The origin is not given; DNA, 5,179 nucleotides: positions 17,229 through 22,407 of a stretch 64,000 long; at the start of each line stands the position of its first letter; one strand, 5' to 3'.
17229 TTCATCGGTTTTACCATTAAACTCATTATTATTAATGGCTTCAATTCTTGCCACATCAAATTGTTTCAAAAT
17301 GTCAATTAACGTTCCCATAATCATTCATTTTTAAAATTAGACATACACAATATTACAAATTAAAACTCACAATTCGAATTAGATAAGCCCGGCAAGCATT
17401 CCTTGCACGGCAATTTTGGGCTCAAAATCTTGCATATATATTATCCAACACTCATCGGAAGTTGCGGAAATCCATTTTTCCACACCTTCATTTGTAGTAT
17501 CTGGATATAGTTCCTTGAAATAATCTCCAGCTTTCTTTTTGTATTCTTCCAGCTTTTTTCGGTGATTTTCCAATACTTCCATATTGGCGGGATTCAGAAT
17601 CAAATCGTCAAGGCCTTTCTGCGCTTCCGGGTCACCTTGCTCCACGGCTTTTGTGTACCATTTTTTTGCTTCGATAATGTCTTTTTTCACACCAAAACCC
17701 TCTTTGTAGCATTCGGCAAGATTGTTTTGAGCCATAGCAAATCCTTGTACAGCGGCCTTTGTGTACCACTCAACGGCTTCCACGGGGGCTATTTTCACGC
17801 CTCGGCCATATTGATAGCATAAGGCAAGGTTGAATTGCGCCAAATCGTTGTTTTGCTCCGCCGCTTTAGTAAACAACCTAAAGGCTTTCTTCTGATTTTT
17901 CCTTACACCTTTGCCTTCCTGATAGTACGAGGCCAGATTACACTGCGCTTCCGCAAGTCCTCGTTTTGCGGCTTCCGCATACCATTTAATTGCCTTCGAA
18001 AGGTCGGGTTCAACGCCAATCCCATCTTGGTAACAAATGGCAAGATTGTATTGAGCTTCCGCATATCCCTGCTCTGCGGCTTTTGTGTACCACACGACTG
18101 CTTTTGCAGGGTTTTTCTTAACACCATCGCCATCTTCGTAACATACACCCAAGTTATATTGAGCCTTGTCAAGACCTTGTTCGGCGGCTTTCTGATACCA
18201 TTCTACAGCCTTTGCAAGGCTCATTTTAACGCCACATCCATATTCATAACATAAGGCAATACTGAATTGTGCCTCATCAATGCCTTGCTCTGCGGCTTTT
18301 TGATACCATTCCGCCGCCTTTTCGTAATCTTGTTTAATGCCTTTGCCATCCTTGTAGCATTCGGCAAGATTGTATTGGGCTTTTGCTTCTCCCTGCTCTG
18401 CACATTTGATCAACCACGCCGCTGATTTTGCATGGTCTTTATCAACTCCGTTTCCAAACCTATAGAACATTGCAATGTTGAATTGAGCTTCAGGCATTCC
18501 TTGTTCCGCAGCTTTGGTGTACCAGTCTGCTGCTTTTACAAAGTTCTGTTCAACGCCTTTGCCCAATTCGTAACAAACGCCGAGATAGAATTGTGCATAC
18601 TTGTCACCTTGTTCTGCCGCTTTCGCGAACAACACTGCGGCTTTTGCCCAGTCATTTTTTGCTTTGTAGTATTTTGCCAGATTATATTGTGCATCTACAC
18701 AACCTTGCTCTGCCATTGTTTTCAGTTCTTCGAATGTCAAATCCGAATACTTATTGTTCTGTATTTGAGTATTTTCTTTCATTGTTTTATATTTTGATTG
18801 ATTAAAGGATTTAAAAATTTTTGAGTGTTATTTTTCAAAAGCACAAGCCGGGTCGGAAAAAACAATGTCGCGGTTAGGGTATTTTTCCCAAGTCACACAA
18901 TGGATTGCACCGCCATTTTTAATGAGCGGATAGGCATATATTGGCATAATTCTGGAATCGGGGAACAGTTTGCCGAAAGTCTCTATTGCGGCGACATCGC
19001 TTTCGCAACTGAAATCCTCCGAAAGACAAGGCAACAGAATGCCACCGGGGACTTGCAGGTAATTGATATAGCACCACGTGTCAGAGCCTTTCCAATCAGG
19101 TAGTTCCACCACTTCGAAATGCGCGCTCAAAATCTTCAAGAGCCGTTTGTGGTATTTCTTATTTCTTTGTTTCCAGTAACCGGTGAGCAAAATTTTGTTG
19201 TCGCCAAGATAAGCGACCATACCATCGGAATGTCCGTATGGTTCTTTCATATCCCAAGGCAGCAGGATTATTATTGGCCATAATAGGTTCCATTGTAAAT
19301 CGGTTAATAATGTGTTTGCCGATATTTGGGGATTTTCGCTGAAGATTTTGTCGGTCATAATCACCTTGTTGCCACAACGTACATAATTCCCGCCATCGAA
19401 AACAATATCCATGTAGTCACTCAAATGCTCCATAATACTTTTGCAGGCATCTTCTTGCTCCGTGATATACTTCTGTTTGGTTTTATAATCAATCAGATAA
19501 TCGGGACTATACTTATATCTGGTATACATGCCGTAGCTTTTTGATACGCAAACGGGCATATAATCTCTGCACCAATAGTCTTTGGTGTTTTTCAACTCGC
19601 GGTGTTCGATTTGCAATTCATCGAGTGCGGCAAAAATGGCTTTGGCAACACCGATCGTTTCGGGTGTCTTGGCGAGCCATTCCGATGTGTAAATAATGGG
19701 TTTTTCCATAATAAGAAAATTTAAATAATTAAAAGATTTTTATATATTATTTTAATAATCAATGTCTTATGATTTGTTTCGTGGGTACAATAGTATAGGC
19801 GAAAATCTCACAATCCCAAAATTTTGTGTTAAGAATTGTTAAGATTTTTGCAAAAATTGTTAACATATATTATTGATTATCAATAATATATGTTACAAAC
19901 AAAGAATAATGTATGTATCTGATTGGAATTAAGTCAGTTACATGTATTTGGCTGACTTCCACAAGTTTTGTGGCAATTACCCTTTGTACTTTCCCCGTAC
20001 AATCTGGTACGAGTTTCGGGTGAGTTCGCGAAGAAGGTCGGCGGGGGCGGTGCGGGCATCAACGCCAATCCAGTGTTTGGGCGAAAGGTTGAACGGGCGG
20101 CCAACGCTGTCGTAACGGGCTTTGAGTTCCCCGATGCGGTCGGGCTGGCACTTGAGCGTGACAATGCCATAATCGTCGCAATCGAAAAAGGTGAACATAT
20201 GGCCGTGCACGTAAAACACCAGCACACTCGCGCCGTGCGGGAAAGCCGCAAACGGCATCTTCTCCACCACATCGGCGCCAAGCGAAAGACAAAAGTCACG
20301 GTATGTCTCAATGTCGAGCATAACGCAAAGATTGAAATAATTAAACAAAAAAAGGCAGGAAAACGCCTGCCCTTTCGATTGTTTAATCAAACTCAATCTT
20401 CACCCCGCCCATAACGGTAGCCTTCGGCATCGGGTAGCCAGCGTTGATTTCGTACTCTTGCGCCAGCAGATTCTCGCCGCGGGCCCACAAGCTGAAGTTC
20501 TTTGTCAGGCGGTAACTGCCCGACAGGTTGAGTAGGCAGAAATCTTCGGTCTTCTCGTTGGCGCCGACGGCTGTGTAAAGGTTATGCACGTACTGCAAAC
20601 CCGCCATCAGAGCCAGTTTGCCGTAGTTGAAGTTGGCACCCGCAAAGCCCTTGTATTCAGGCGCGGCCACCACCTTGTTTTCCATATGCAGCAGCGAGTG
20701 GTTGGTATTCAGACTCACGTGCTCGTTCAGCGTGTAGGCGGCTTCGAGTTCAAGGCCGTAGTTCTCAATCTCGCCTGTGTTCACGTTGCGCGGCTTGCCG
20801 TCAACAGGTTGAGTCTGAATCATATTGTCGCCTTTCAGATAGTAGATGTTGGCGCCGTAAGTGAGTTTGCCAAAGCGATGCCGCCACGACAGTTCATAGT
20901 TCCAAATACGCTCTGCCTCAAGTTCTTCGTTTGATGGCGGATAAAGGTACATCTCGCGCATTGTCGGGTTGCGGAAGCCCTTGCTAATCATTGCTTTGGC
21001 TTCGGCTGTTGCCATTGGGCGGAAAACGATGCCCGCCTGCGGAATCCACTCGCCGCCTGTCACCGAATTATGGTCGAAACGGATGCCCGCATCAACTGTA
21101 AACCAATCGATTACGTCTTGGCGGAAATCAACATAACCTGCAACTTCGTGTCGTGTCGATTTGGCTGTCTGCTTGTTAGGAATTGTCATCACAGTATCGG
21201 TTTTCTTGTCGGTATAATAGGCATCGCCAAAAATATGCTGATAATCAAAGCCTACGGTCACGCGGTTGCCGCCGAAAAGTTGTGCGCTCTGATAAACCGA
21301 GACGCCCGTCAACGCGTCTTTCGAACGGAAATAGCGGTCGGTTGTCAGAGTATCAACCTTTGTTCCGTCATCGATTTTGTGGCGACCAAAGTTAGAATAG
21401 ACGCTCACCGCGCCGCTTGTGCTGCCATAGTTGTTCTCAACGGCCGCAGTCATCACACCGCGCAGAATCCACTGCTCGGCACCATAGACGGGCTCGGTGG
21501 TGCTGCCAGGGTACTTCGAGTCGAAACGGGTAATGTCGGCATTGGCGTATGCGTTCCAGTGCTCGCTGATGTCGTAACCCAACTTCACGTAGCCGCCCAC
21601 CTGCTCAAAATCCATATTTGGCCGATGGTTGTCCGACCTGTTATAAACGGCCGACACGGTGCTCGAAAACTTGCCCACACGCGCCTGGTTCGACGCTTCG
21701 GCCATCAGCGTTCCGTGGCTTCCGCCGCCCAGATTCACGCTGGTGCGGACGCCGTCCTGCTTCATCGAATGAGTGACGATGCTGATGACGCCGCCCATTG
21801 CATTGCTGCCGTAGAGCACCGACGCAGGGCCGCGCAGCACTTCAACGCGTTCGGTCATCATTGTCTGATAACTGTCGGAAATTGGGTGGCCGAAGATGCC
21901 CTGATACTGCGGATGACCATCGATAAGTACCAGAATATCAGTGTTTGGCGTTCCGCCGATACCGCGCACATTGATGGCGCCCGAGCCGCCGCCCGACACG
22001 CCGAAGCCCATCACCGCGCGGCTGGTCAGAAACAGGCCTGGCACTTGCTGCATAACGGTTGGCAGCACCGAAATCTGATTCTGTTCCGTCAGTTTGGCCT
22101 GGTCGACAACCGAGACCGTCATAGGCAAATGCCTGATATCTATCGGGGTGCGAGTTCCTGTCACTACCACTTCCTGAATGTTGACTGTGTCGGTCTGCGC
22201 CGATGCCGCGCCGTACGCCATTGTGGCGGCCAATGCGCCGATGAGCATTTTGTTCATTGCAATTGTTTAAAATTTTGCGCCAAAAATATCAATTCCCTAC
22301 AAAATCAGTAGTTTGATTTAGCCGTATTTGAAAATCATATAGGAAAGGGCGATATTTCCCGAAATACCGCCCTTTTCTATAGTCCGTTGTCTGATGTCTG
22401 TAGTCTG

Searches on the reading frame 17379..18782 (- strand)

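Call 13: search_protein_families(library=pfam, proteins=[window:17379-18782:-], max_evalue=0.001)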
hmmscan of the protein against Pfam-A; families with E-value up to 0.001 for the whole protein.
window:17379-18782:- (467 aa): 4 families
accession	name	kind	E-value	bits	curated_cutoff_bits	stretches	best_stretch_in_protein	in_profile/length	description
PF08238.18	Sel1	-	6.9e-102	330.7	30.7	9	206-240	2-36/36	Sel1 repeat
PF13432.12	TPR_16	-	2.6e-05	25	32.7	0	33-96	1-62/65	Tetratricopeptide repeat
PF23310.1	TPR_27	-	0.00013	22.1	27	0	118-177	13-69/110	Plant tetratrico peptide repeats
PF20308.4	TPR-S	-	0.00081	20.4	27.6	0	227-314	4-92/102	Tetratricopeptide Repeats-Sensor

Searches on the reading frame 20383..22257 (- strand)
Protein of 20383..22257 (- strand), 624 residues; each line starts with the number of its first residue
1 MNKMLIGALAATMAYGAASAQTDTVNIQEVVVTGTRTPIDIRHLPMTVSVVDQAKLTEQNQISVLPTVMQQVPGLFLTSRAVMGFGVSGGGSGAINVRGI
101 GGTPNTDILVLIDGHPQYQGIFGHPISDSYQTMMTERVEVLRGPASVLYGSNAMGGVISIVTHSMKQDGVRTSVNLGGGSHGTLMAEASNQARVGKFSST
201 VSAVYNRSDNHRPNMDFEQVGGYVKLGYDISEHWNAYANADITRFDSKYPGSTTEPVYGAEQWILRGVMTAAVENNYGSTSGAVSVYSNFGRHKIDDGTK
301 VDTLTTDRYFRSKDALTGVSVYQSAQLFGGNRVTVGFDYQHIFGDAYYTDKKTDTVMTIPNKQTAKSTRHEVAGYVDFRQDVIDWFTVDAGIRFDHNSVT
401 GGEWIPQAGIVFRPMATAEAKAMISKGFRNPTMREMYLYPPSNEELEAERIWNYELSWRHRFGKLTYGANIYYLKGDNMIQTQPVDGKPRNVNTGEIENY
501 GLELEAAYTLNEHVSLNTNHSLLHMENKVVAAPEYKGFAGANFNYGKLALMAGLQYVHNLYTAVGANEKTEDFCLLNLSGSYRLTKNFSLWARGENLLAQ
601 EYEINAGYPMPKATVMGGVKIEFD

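Call 13: search_protein_families(library=pfam, proteins=[window:20383-22257:-], max_evalue=0.001)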
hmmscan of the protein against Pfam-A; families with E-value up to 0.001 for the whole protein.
window:20383-22257:- (624 aa): 3 families
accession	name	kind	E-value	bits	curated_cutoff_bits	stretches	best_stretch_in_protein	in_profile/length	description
PF00593.30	TonB_dep_Rec_b-barrel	-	6.5e-40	138.7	27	1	284-597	80-436/436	TonB dependent receptor-like, beta-barrel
PF07715.20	Plug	-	2.6e-22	79.8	23.9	1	41-157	2-107/107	TonB-dependent Receptor Plug Domain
PF14905.12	OMP_b-brl_3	-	2.4e-05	24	27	1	442-545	209-314/408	Outer membrane protein beta-barrel family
